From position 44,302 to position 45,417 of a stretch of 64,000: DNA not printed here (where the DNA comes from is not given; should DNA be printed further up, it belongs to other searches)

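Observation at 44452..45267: HAD-IA hydrolase translationally coupled to hisZ at the head of the his operon: candidate histidinol-phosphate phosphatase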

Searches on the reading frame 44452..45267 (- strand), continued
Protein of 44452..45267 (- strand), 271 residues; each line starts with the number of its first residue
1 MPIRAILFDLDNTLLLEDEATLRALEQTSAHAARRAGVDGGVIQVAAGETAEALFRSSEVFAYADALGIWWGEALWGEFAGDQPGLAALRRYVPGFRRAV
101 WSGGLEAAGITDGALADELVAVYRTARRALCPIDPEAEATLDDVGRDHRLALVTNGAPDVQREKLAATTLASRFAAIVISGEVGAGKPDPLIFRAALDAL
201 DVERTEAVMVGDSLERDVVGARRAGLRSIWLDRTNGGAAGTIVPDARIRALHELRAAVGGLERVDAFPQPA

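Call 48: predict_structure(alignment_id=A2)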
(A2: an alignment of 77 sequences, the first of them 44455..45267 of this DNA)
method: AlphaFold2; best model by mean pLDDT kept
length: 271 residues; sequences in the alignment: 77
mean_pLDDT: 94.6   pTM: 0.90
mean pLDDT of the five models: 94.6, 94.5, 94.3, 94.2, 93.9
residues with pLDDT >= 90: 248; 70-90: 10; 50-70: 8; < 50: 5
segments of 3 or more residues with pLDDT < 50: 267-271
pLDDT, mean of each block of 10 residues (from residue 1): 95 96 98 98 98 98 97 97 95 98 98 98 98 97 98 98 97 98 96 98 97 95 96 70 91 97 65 41
secondary structure, 60 per line:
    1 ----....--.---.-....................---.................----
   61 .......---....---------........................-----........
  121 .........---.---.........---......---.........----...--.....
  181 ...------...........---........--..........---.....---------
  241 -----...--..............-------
elements in order: E5-8 H17-36 H40-56 H61-67 H71-74 H84-107 H113-129 H137-145 E149-154 H158-166 E176-179 H180-183 H190-200 E207-211 H214-223 E227-231 E246-248 H251-264

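Call 52: find_homologous_proteins(query=A4, max_evalue=1e-10)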
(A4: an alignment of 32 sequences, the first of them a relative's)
Query A4 (32 sequences) (259 aa, profile of the alignment): 625 proteins with E <= 1e-10 among 8000 candidates; the best 120 are listed.
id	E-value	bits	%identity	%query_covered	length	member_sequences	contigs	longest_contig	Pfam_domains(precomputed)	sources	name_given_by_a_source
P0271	5.1e-110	385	45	98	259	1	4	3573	PF13419.13,PF00702.33,PF13242.13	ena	-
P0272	7.1e-108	378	48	95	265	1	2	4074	PF13419.13,PF00702.33,PF13242.13,PF12710.14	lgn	-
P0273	1.0e-107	377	43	98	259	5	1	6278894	PF13419.13,PF00702.33,PF13242.13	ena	-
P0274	5.8e-107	375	48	99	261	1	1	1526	PF13419.13,PF00702.33,PF13242.13,PF12710.14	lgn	-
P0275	6.1e-107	375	47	100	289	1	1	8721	PF13419.13,PF00702.33,PF13242.13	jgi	jgi:putative hydrolase of the HAD superfamily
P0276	7.3e-107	375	48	98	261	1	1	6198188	PF13419.13,PF00702.33,PF13242.13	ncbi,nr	ncbi:MAG: HAD family hydrolase [Phycisphaerales bacterium]|nr:MAG: HAD family hydrolase [Phycisphaer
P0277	2.8e-106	373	46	100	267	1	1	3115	PF13419.13,PF00702.33,PF13242.13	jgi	jgi:putative hydrolase of the HAD superfamily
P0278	4.8e-106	372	49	99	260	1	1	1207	PF13419.13,PF00702.33,PF13242.13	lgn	-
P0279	7.1e-106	371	46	97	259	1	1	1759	PF13419.13,PF00702.33,PF13242.13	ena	-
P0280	1.2e-105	371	44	98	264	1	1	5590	PF13419.13,PF00702.33,PF13242.13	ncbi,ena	-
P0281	1.5e-105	370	46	97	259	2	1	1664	PF13419.13,PF00702.33,PF13242.13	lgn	-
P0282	3.1e-105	369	47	98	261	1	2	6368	PF13419.13,PF00702.33,PF13242.13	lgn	-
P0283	4.1e-105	369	46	100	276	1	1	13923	PF13419.13,PF00702.33,PF13242.13,PF12710.14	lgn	-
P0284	2.8e-104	366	50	98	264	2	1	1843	PF13419.13,PF00702.33,PF13242.13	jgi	jgi:putative hydrolase of the HAD superfamily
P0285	3.2e-104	366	47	99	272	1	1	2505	PF13419.13,PF00702.33,PF13242.13,PF12710.14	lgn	-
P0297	3.2e-101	356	45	98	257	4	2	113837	PF13419.13,PF00702.33,PF13242.13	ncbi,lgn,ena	ncbi:MAG: HAD family hydrolase [Thermodesulfobacteriota bacterium]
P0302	3.8e-100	353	48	97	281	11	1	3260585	PF13419.13,PF00702.33,PF13242.13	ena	-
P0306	1.0e-99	351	49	99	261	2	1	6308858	PF13419.13,PF00702.33,PF13242.13,PF12710.14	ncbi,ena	-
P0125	9.5e-98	345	100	100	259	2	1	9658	PF13419.13,PF00702.33,PF13242.13,PF12710.14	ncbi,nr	ncbi:MAG: HAD family hydrolase [Candidatus Poribacteria bacterium]|nr:HAD family hydrolase [Candidat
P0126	1.4e-96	341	45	97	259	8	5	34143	PF13419.13,PF00702.33,PF13242.13,PF12710.14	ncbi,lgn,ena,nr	ncbi:MAG: HAD family hydrolase [Planctomycetota bacterium]|nr:HAD family hydrolase [Planctomycetota 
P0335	2.2e-95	337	39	97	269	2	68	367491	PF13419.13,PF00702.33,PF13242.13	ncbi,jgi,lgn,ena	-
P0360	9.2e-94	332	42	97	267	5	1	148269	PF13419.13,PF00702.33,PF13242.13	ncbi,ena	-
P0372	5.7e-93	329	38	100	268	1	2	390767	PF13419.13,PF00702.33,PF13242.13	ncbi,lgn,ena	-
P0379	2.0e-92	327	35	100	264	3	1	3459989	PF13419.13,PF00702.33,PF13242.13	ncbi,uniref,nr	ncbi:HAD family hydrolase [Paenibacillus segetis]|uniref:Phosphoserine phosphatase n=1 Tax=Paenibaci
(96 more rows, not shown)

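Call 53: find_encoding_contigs(protein=P0276, flank=7000, max_places=1)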
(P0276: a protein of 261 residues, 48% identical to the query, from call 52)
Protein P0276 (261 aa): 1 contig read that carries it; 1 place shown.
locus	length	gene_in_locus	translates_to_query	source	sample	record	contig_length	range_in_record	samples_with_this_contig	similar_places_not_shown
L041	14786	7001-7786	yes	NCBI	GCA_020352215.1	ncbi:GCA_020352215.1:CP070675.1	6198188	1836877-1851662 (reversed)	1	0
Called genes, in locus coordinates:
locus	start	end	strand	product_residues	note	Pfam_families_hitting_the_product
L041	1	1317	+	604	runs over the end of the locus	PF06418:CTP_synth_N, PF00117:GATase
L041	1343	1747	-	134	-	-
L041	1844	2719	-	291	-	PF01048:PNP_UDP_1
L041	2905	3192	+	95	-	-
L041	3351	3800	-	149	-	-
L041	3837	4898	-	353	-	PF00075:RNase_H, PF13456:RVT_3, PF00551:Formyl_trans_N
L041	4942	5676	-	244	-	PF02591:Zn_ribbon_9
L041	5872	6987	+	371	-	PF04389:Peptidase_M28, PF01546:Peptidase_M20, PF07687:M20_dimer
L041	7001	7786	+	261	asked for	PF00702:Hydrolase, PF13419:HAD_2, PF13242:Hydrolase_like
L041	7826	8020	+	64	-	-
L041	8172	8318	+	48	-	-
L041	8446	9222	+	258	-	PF02353:CMAS, PF00891:Methyltransf_2, PF01209:Ubie_methyltran, PF13489:Methyltransf_23, PF05175:MTS, PF13847:Methyltransf_31, PF08241:Methyltransf_11, PF08242:Methyltransf_12, +4 more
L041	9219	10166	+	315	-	PF00892:EamA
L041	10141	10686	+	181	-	PF13302:Acetyltransf_3, PF13420:Acetyltransf_4 (weak), PF00583:Acetyltransf_1, PF13673:Acetyltransf_10 (weak), PF13508:Acetyltransf_7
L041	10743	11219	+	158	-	PF00583:Acetyltransf_1, PF13302:Acetyltransf_3 (weak), PF13508:Acetyltransf_7, PF13420:Acetyltransf_4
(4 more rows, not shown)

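Call 54: find_encoding_contigs(protein=P0379, flank=7000, max_places=1)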
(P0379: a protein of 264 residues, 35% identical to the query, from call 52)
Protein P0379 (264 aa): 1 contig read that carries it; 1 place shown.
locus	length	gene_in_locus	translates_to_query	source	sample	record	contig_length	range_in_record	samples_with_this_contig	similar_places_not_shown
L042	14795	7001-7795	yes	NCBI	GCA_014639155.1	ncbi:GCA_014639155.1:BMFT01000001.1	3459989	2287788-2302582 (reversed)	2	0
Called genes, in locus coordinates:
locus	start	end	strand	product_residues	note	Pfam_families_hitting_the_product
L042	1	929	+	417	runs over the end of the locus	PF06838:Met_gamma_lyase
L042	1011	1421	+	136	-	PF00376:MerR, PF13411:MerR_1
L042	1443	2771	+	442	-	PF03951:Gln-synt_N, PF00120:Gln-synt_C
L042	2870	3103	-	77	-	-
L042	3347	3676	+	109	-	-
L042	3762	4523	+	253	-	PF00106:adh_short, PF01370:Epimerase (faint), PF08659:KR, PF13561:adh_short_C2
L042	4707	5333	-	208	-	PF01726:LexA_DNA_bind, PF12802:MarR_2 (weak), PF00717:Peptidase_S24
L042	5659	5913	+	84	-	PF01476:LysM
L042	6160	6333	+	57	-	PF05979:DUF896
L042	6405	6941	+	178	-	-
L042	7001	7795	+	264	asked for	PF00702:Hydrolase, PF13419:HAD_2, PF13242:Hydrolase_like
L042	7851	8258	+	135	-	PF13115:YtkA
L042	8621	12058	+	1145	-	PF02574:S-methyl_trans, PF00809:Pterin_bind, PF03599:CdhD (weak), PF02607:B12-binding_2, PF02310:B12-binding, PF02965:Met_synt_B12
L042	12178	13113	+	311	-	PF13691:Lactamase_B_4 (weak), PF23023:Anti-Pycsar_Apyc1, PF00753:Lactamase_B (weak), PF12706:Lactamase_B_2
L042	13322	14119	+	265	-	PF00702:Hydrolase, PF13344:Hydrolase_6, PF13419:HAD_2 (faint), PF13242:Hydrolase_like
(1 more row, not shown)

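Call 55: find_encoding_contigs(protein=P0297, flank=7000, max_places=1)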
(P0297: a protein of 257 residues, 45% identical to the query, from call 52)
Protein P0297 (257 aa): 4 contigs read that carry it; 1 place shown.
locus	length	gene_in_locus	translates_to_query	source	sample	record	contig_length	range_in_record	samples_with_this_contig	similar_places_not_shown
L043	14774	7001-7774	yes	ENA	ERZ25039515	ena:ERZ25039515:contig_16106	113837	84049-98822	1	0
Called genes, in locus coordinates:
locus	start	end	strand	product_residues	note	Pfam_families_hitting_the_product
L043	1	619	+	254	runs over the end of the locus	PF17131:TP_0789-like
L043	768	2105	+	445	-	-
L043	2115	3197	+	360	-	PF06580:His_kinase, PF02518:HATPase_c (weak)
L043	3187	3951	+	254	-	PF00072:Response_reg, PF04397:LytTR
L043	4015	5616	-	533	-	PF07705:CARDB (weak)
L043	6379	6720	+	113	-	PF04020:Phage_holin_4_2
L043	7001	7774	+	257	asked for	PF00702:Hydrolase, PF13419:HAD_2, PF13242:Hydrolase_like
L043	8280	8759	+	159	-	PF14566:PTPlike_phytase (weak), PF22785:Tc-R-P, PF00102:Y_phosphatase (weak), PF00782:DSPc, PF22741:PTP-NADK, PF22784:PTP-SAK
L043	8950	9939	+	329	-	PF13480:Acetyltransf_6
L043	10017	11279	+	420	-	PF20706:GT4-conflict, PF13439:Glyco_transf_4, PF13579:Glyco_trans_4_4, PF00534:Glycos_transf_1, PF13692:Glyco_trans_1_4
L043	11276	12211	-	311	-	PF13302:Acetyltransf_3 (faint), PF13420:Acetyltransf_4 (faint), PF00583:Acetyltransf_1 (weak), PF13508:Acetyltransf_7 (weak), PF00583:Acetyltransf_1, PF13673:Acetyltransf_10, PF13508:Acetyltransf_7, PF08445:FR47, +1 more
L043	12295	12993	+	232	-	PF02585:PIG-L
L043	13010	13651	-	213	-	PF00753:Lactamase_B, PF23023:Anti-Pycsar_Apyc1 (weak)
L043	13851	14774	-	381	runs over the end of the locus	PF00248:Aldo_ket_red, PF13187:Fer4_9 (faint)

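Call 60: search_protein_families(library=ncbifam, proteins=[P0379, P0276, P0297, P0125], max_evalue=1e-10)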
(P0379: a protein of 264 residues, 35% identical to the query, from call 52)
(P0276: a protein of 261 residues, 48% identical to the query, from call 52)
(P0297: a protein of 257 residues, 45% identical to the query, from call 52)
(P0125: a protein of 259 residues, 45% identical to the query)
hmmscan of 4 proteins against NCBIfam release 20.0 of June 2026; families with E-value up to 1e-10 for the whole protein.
P0379 (264 aa): 16 families
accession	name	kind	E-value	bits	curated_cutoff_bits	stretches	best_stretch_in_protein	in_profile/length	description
TIGR02253.1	CTE7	subfamily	3.2e-42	144.8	169.75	1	3-256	2-220/221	TIGR02253 family HAD-type hydrolase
TIGR02254.1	YjjG_YfnB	equivalog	1.5e-34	119.4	159.9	1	4-259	2-222/223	YjjG family noncanonical pyrimidine nucleotidase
NF006976.0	PRK09449.1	equivalog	1.2e-29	103.5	183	1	124-262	86-224/225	pyrimidine 5'-nucleotidase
NF052576.1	PymNtasePynAStpc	equivalog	5.6e-22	78.5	350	1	118-262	84-229/229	pyrimidine 5'-nucleotidase PynA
NF008018.0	PRK10748.1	equivalog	8.8e-22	77.4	225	1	97-259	75-237/238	5-amino-6-(5-phospho-D-ribitylamino)uracil phosphatase YigB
NF053830.1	RUBPPhHalo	equivalog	5.3e-19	68.8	330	1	114-260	84-234/234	ribulose-1,5-bisphosphate 5-phosphatase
TIGR01428.1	HAD_type_II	equivalog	4.6e-17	62.7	125.4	1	114-238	77-195/197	haloacid dehalogenase type II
TIGR02252.1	DREG-2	subfamily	5.1e-17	62.3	155.2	1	112-232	86-203/203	HAD hydrolase, REG-2-like, family IA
NF009804.0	PRK13288.1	equivalog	3.3e-16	59.4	218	1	135-263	84-213/215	pyrophosphatase PpaX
TIGR01549.1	HAD-SF-IA-v1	subfamily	3.8e-16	59.8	23.3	1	133-227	62-149/149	HAD-IA family hydrolase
NF009695.0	PRK13222.1-2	equivalog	3.5e-15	56.1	225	1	121-262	82-224/226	phosphoglycolate phosphatase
TIGR02247.1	HAD-1A3-hyp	subfamily_domain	3.7e-13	49.7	125.4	1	136-236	97-198/211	epoxide hydrolase N-terminal domain-like phosphatase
TIGR01668.1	YqeG_hyp_ppase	hypoth_equivalog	3.6e-12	46.2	89.1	0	134-256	44-161/170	YqeG family HAD IIIA-type phosphatase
TIGR01454.1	AHBA_synth_RP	hypoth_equivalog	8.4e-12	45.2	246.65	1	131-259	73-202/205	AHBA synthesis associated protein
TIGR01509.1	HAD-SF-IA-v3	subfamily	1.1e-11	45.1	29.4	0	124-233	56-154/154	HAD-IA family hydrolase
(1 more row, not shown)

P0276 (261 aa): 14 families
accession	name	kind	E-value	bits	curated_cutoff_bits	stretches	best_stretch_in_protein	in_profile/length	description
TIGR02253.1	CTE7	subfamily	6.5e-42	143.8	169.75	1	3-254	2-220/221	TIGR02253 family HAD-type hydrolase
TIGR02254.1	YjjG_YfnB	equivalog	2.1e-35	122.2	159.9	1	117-257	82-222/223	YjjG family noncanonical pyrimidine nucleotidase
NF006976.0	PRK09449.1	equivalog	1.1e-30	106.9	183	1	120-259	83-223/225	pyrimidine 5'-nucleotidase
NF053830.1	RUBPPhHalo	equivalog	5.3e-23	81.9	330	1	133-256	104-232/234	ribulose-1,5-bisphosphate 5-phosphatase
NF052576.1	PymNtasePynAStpc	equivalog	9.7e-22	77.7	350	1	132-258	99-227/229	pyrimidine 5'-nucleotidase PynA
TIGR02252.1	DREG-2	subfamily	2.8e-21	76.2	155.2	1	115-230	90-203/203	HAD hydrolase, REG-2-like, family IA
TIGR01428.1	HAD_type_II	equivalog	5.2e-19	69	125.4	1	98-237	61-196/197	haloacid dehalogenase type II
NF008018.0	PRK10748.1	equivalog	2.7e-16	59.5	225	1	93-255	72-235/238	5-amino-6-(5-phospho-D-ribitylamino)uracil phosphatase YigB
TIGR01449.2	PGP_bact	equivalog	9.2e-15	54.7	180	1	118-236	71-189/213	phosphoglycolate phosphatase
TIGR01549.1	HAD-SF-IA-v1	subfamily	1.4e-13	51.6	23.3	0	133-225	63-149/149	HAD-IA family hydrolase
NF009804.0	PRK13288.1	equivalog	1.6e-13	50.6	218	1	138-255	88-207/215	pyrophosphatase PpaX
NF009695.0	PRK13222.1-2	equivalog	2.8e-13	49.9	225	1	121-258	83-222/226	phosphoglycolate phosphatase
TIGR01454.1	AHBA_synth_RP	hypoth_equivalog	4.5e-12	46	246.65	1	132-256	75-201/205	AHBA synthesis associated protein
TIGR01509.1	HAD-SF-IA-v3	subfamily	2.9e-11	43.8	29.4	0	126-231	59-154/154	HAD-IA family hydrolase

P0297 (257 aa): 14 families
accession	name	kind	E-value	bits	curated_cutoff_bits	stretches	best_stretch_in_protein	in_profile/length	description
TIGR02253.1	CTE7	subfamily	5e-44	150.7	169.75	1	128-253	92-221/221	TIGR02253 family HAD-type hydrolase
TIGR02254.1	YjjG_YfnB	equivalog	1.9e-33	115.8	159.9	1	115-256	82-223/223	YjjG family noncanonical pyrimidine nucleotidase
NF053830.1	RUBPPhHalo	equivalog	2.8e-27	95.9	330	1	106-254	79-232/234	ribulose-1,5-bisphosphate 5-phosphatase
NF006976.0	PRK09449.1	equivalog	1.4e-25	90.1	183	1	132-254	97-220/225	pyrimidine 5'-nucleotidase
TIGR01428.1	HAD_type_II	equivalog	1.4e-21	77.4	125.4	1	98-235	63-196/197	haloacid dehalogenase type II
NF052576.1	PymNtasePynAStpc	equivalog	9.2e-20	71.2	350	1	116-255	85-226/229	pyrimidine 5'-nucleotidase PynA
TIGR02252.1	DREG-2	subfamily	7.2e-19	68.3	155.2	1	114-228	91-203/203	HAD hydrolase, REG-2-like, family IA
NF008018.0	PRK10748.1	equivalog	2.5e-16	59.6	225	1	85-252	67-234/238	5-amino-6-(5-phospho-D-ribitylamino)uracil phosphatase YigB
NF009695.0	PRK13222.1-2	equivalog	2.9e-14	53.1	225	1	120-229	84-193/226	phosphoglycolate phosphatase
TIGR02247.1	HAD-1A3-hyp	subfamily_domain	4.2e-14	52.8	125.4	1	131-235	95-201/211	epoxide hydrolase N-terminal domain-like phosphatase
TIGR01458.1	HAD-SF-IIA-hyp3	hypoth_equivalog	1.6e-12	47.3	175.95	1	183-249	177-247/257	TIGR01458 family HAD-type hydrolase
TIGR01549.1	HAD-SF-IA-v1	subfamily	1e-11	45.5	23.3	0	127-223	59-149/149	HAD-IA family hydrolase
TIGR01509.1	HAD-SF-IA-v3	subfamily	3.2e-11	43.6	29.4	0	126-229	61-154/154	HAD-IA family hydrolase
NF009804.0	PRK13288.1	equivalog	5.4e-11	42.4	218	0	131-254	83-208/215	pyrophosphatase PpaX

P0125 (259 aa): 10 families
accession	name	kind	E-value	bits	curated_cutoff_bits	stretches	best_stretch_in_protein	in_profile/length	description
TIGR02253.1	CTE7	subfamily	1.3e-36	126.5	169.75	1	125-250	88-220/221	TIGR02253 family HAD-type hydrolase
TIGR02254.1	YjjG_YfnB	equivalog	1.6e-31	109.5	159.9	1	103-252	71-221/223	YjjG family noncanonical pyrimidine nucleotidase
NF053830.1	RUBPPhHalo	equivalog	1.9e-25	89.9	330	1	108-249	80-229/234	ribulose-1,5-bisphosphate 5-phosphatase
NF006976.0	PRK09449.1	equivalog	8.1e-25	87.6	183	1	112-255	76-223/225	pyrimidine 5'-nucleotidase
TIGR02252.1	DREG-2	subfamily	1.5e-16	60.8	155.2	1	110-229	86-203/203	HAD hydrolase, REG-2-like, family IA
NF052576.1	PymNtasePynAStpc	equivalog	1.9e-16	60.4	350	1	103-254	73-227/229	pyrimidine 5'-nucleotidase PynA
TIGR01428.1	HAD_type_II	equivalog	5.7e-14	52.6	125.4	1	128-234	88-194/197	haloacid dehalogenase type II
NF009695.0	PRK13222.1-2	equivalog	1.6e-13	50.7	225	1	118-254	81-222/226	phosphoglycolate phosphatase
TIGR01449.2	PGP_bact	equivalog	4.1e-13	49.4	180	1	116-252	70-211/213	phosphoglycolate phosphatase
NF009804.0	PRK13288.1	equivalog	3e-12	46.5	218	0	107-229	54-180/215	pyrophosphatase PpaX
